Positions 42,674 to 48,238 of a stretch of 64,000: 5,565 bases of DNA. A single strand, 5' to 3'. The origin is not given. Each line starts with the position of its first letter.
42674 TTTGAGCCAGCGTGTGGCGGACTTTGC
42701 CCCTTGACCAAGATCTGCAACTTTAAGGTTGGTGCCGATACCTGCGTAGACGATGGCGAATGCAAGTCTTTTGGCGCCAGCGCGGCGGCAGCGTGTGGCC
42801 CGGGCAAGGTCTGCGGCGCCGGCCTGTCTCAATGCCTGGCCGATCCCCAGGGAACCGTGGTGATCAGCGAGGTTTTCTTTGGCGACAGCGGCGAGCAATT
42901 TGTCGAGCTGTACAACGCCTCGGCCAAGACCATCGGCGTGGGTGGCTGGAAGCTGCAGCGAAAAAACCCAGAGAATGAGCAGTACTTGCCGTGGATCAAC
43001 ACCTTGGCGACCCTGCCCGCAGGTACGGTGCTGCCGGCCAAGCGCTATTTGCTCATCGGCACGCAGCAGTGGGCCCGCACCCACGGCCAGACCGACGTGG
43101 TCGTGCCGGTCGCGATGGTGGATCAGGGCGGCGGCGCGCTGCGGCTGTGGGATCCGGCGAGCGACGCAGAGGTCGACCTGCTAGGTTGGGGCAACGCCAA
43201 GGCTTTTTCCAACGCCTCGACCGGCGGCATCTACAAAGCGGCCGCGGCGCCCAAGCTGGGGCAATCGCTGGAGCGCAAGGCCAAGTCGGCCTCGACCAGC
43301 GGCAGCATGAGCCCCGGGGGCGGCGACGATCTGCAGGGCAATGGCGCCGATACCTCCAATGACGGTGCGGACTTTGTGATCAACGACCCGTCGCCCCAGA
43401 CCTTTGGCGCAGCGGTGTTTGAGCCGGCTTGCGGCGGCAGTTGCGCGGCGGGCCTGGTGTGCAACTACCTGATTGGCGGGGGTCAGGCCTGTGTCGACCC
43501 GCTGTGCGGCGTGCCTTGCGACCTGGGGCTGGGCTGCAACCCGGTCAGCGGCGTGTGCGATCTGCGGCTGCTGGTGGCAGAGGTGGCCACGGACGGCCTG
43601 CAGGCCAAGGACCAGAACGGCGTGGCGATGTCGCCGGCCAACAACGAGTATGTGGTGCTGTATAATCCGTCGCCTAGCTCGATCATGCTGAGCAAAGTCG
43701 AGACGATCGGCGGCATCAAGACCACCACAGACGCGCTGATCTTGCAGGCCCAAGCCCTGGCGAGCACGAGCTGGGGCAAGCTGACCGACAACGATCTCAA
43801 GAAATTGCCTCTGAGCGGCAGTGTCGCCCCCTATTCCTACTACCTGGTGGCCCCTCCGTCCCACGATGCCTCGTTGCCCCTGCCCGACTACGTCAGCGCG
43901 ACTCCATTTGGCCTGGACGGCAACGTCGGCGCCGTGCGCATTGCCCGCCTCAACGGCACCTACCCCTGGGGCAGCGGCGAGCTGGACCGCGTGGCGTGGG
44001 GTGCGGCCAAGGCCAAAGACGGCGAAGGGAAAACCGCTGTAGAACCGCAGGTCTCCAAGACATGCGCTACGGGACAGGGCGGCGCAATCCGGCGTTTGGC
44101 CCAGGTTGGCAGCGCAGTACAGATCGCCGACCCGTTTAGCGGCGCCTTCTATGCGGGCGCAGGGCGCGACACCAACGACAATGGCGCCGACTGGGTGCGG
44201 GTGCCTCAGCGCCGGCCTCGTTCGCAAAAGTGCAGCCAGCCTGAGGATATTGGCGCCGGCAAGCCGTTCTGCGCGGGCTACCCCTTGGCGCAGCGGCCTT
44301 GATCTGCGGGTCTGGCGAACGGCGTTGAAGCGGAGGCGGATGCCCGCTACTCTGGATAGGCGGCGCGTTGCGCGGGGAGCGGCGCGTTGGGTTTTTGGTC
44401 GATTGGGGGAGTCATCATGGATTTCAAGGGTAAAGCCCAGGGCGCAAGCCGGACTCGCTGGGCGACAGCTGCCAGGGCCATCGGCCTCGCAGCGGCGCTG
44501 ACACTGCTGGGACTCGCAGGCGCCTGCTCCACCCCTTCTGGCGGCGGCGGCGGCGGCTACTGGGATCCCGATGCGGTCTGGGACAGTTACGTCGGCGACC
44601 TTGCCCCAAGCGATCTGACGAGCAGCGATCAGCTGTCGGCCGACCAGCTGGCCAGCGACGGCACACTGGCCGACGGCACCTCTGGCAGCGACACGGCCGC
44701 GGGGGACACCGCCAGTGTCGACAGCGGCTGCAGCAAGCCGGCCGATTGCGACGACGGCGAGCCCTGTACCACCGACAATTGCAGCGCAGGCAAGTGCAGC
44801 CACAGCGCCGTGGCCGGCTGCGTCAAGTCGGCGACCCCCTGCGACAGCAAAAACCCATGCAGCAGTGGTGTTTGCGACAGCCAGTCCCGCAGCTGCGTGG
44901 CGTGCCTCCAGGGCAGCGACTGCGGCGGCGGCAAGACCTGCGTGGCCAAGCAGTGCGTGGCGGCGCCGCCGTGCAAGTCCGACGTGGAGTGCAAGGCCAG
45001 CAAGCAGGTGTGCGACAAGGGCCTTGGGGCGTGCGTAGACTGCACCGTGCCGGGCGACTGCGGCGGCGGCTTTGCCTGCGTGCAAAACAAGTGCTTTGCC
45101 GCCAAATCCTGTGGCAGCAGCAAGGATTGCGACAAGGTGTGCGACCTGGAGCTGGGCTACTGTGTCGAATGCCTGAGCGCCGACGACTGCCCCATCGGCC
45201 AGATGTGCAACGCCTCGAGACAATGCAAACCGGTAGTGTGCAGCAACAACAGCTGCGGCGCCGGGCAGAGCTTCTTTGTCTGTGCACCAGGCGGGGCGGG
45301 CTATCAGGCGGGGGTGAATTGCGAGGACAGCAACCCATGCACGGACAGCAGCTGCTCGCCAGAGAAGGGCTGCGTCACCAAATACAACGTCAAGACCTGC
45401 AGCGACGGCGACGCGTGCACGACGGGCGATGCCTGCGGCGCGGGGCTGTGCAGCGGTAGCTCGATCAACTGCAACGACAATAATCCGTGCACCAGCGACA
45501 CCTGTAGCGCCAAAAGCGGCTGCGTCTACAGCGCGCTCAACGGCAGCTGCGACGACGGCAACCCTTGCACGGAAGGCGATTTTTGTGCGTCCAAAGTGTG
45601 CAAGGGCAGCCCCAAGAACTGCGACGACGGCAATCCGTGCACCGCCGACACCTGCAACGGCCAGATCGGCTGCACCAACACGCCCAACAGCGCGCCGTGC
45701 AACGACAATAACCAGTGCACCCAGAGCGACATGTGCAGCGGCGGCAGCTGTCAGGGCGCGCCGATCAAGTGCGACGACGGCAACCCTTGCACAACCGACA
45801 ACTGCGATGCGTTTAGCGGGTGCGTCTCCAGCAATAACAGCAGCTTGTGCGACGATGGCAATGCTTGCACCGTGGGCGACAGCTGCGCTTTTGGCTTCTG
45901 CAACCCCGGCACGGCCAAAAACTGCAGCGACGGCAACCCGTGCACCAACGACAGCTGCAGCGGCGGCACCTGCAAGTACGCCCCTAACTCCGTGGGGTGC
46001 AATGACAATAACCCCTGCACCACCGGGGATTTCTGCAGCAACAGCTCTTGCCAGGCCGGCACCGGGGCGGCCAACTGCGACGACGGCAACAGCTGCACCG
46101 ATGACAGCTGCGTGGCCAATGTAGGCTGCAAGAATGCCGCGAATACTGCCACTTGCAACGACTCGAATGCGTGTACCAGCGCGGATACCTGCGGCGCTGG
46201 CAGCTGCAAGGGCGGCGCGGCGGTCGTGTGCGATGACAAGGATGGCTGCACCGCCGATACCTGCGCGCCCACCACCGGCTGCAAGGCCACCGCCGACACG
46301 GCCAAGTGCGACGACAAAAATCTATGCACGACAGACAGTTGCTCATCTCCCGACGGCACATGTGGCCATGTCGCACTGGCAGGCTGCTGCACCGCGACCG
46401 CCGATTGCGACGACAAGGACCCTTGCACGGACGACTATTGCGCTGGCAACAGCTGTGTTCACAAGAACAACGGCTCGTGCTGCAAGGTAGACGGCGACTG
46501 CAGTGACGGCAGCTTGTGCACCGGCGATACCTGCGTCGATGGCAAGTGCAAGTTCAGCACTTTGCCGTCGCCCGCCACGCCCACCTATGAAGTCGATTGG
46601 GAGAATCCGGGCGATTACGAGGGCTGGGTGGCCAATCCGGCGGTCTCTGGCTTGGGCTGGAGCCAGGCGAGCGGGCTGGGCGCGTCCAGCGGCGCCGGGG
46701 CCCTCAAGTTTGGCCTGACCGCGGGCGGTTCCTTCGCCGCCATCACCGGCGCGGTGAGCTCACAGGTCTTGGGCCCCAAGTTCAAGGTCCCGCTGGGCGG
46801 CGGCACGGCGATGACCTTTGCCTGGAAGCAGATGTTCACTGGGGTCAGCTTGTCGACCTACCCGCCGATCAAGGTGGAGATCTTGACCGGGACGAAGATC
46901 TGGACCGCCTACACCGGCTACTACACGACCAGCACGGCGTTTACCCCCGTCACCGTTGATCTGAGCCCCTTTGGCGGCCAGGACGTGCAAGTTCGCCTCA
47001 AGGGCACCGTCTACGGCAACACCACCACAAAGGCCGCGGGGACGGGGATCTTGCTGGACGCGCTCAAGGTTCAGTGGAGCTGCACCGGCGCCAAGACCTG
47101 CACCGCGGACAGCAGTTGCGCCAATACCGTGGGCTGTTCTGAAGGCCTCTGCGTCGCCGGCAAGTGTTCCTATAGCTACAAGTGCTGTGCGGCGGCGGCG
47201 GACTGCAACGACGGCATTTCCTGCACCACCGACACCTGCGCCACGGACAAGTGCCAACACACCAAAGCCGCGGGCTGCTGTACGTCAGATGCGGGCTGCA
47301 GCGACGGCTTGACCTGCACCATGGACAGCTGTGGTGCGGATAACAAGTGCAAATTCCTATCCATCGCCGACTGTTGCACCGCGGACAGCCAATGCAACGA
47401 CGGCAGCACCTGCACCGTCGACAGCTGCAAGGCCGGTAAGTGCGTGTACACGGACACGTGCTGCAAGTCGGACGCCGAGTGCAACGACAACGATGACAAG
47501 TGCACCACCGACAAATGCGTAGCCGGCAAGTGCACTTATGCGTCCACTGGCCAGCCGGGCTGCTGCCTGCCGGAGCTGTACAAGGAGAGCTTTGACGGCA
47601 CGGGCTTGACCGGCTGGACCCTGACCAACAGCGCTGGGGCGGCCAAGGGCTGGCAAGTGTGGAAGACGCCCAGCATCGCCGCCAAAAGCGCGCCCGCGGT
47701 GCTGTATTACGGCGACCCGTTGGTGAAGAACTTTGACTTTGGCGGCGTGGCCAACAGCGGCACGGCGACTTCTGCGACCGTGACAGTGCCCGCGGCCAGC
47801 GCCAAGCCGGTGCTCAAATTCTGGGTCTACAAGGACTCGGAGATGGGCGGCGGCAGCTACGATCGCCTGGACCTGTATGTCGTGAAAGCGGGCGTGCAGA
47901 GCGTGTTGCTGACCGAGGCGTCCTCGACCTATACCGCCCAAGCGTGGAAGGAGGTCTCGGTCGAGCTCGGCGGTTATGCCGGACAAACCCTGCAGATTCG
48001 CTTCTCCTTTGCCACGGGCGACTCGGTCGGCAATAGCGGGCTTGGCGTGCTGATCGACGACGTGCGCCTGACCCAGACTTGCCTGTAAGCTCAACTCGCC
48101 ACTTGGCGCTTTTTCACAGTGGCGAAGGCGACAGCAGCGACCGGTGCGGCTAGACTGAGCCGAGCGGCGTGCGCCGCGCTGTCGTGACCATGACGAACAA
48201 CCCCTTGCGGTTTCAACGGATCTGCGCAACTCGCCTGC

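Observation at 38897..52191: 13-kb surface island: two giant Cys-rich lipoproteins, an orphan TolC-family gene and a charged-helix lipoprotein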

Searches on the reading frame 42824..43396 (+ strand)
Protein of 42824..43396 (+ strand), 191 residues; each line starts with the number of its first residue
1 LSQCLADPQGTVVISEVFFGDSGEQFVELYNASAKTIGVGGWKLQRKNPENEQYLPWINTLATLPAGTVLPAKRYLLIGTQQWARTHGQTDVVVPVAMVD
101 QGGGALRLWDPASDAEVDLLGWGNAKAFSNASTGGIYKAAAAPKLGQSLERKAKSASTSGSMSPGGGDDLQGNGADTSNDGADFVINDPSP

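Call 30: search_protein_families(library=pfam, max_evalue=1, proteins=[window:42824-43396:+])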
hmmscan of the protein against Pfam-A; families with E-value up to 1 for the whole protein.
seq(191 aa): 1 family
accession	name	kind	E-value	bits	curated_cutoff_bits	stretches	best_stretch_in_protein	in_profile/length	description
PF00932.25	LTD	-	1.2e-13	51.8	34.3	1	8-123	4-108/109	Lamin Tail Domain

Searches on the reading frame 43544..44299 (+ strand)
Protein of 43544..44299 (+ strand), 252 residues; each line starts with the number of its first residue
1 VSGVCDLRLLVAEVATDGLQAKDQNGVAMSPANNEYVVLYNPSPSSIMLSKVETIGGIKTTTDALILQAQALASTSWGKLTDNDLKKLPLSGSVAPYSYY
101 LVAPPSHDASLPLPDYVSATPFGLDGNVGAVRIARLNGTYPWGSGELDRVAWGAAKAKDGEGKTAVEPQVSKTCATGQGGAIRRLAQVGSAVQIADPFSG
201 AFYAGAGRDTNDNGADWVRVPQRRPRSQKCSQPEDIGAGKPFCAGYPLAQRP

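Call 30: search_protein_families(library=pfam, max_evalue=1, proteins=[window:43544-44299:+])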
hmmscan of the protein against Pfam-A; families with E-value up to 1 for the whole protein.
seq(252 aa): 1 family
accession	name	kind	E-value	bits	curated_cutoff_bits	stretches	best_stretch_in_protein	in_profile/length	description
PF00932.25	LTD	-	0.05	14.4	34.3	1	29-56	16-44/109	Lamin Tail Domain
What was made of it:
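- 43562..44206 (+): P1 lamin-tail domain 3 (diverged, with an insertion). Pfam E 0.05 only (call 30).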

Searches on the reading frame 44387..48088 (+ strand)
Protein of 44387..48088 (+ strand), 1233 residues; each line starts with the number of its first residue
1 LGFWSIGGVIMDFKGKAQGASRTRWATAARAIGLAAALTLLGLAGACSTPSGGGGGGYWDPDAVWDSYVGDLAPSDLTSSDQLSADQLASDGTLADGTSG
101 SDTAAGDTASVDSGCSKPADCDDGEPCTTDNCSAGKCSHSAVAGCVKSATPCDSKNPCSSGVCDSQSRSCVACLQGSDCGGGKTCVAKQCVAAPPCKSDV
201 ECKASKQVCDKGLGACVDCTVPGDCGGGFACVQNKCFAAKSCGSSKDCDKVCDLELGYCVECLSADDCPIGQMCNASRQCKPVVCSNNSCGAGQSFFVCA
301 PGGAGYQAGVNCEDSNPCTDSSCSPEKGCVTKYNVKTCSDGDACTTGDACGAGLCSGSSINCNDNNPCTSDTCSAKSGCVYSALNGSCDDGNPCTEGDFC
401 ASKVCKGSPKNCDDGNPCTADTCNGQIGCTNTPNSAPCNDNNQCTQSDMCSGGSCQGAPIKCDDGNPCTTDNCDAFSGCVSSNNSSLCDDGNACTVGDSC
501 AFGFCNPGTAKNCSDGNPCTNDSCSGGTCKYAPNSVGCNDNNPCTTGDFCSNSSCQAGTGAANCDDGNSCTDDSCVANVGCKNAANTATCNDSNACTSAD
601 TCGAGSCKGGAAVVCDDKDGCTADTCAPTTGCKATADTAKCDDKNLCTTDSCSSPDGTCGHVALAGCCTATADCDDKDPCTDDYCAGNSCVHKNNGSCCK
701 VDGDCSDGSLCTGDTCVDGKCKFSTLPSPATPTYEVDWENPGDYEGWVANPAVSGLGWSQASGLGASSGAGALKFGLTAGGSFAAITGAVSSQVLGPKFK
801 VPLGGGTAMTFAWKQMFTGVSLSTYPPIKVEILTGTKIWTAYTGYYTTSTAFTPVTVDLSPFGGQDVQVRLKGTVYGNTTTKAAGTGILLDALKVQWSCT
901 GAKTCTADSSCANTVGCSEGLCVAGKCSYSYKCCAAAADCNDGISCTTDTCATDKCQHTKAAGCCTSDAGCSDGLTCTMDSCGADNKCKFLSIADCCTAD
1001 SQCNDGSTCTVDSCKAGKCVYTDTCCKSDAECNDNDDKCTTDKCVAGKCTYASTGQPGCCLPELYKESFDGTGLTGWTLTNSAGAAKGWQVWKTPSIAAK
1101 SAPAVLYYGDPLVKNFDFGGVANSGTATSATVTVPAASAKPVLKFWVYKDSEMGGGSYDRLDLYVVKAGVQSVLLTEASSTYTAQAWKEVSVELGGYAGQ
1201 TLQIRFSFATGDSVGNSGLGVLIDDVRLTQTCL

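Call 7: search_protein_families(library=pfam, proteins=[window:44387-48088:+], max_evalue=0.01)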
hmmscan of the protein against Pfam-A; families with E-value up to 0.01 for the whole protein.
window:44387-48088:+ (1233 aa): 2 families
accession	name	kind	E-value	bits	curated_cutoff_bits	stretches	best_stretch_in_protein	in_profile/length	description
PF00526.23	Dicty_CTDC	-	3.3e-25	88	27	7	361-382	1-22/24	Dictyostelium (slime mold) repeat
PF20773.4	InhA-like_MAM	-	0.0025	17.8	26.9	0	1181-1229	117-163/191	Immune inhibitor A-like, MAM domain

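Call 8: search_protein_families(library=ncbifam, proteins=[window:44387-48088:+], max_evalue=0.01)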
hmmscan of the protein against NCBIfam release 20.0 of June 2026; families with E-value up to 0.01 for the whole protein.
window:44387-48088:+ (1233 aa): 1 family
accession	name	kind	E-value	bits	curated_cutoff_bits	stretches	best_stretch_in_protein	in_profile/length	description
NF038128.1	choice_anch_J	domain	2.2e-11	44.2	30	1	1065-1227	2-161/162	choice-of-anchor J domain-containing protein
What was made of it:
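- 44417..48088 (+): P2: 1223-aa Cys-rich lipoprotein with two MAM/choice-of-anchor-J jelly rolls. Dicty_CTDC (call 7) and NF038128 (call 8).
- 47570..48085 (+): P2 jelly-roll module 2 (choice-of-anchor J / MAM-like). NF038128, 44.2 bits against a cut-off of 30 (call 8).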

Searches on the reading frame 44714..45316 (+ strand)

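Call 30: search_protein_families(library=pfam, max_evalue=1, proteins=[window:44714-45316:+])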
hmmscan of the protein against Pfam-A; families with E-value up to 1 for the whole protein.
seq(201 aa): 3 families
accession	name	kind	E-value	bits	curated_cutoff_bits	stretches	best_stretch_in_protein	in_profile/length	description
PF23416.1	DUF7107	-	0.0053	17.5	24.6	2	64-104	2-45/48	Domain of unknown function (DUF7107)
PF00526.23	Dicty_CTDC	-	0.0059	16.8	27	1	11-32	1-23/24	Dictyostelium (slime mold) repeat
PF21164.2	Dumpy_DPY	-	0.064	13.7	27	2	110-127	4-21/24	Dumpy, DPY module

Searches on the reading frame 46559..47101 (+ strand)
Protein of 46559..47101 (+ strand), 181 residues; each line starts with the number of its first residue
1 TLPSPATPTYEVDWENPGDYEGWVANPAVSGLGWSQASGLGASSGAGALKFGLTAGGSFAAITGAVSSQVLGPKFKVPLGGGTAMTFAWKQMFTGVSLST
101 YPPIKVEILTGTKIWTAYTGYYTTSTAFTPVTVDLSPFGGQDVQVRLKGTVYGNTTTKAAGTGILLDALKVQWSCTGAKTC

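Call 30: search_protein_families(library=pfam, max_evalue=1, proteins=[window:46559-47101:+])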
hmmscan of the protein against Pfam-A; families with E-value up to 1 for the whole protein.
seq(181 aa): 0 families

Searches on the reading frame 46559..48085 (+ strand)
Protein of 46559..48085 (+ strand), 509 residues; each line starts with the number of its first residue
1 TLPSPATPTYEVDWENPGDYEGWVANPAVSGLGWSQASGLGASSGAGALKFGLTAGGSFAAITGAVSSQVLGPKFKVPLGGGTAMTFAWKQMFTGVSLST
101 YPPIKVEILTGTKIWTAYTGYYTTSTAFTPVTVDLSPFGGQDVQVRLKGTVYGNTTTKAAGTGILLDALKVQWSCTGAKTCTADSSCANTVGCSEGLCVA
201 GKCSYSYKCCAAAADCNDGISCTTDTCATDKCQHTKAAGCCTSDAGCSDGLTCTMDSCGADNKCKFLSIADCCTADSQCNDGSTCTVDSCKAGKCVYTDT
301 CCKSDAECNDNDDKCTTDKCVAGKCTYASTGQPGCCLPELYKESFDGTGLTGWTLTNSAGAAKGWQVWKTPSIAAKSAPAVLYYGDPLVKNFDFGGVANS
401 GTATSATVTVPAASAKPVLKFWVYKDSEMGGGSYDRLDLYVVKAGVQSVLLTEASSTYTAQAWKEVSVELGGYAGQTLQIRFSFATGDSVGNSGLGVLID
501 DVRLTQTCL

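Call 40: search_solved_structures(query=window:46559-48085:+, max_evalue=0.1)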
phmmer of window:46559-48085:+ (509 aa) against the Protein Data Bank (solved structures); distinct sequences matched with E-value up to 0.1: 0.

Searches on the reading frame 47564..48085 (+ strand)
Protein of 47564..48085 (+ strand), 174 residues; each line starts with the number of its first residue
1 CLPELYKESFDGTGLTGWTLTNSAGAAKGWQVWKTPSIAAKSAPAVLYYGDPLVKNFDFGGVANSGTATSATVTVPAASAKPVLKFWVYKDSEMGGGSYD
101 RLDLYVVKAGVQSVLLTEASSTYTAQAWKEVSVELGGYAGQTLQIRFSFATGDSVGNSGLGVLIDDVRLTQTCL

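Call 30: search_protein_families(library=pfam, max_evalue=1, proteins=[window:47564-48085:+])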
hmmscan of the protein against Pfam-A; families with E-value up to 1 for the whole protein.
seq(174 aa): 3 families
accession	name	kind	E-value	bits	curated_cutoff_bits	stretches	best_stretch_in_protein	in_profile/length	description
PF00629.30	MAM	-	1.1e-05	25.7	26.4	1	69-173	57-157/158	MAM domain, meprin/A5/mu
PF20773.4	InhA-like_MAM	-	0.0011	18.9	26.9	1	122-170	117-163/191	Immune inhibitor A-like, MAM domain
PF23378.1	DUF7095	-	0.035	14.4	27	1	81-119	23-57/213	Family of unknown function (DUF7095)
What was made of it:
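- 47570..48085 (+): Pfam MAM E 1.1e-5 (call 30).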
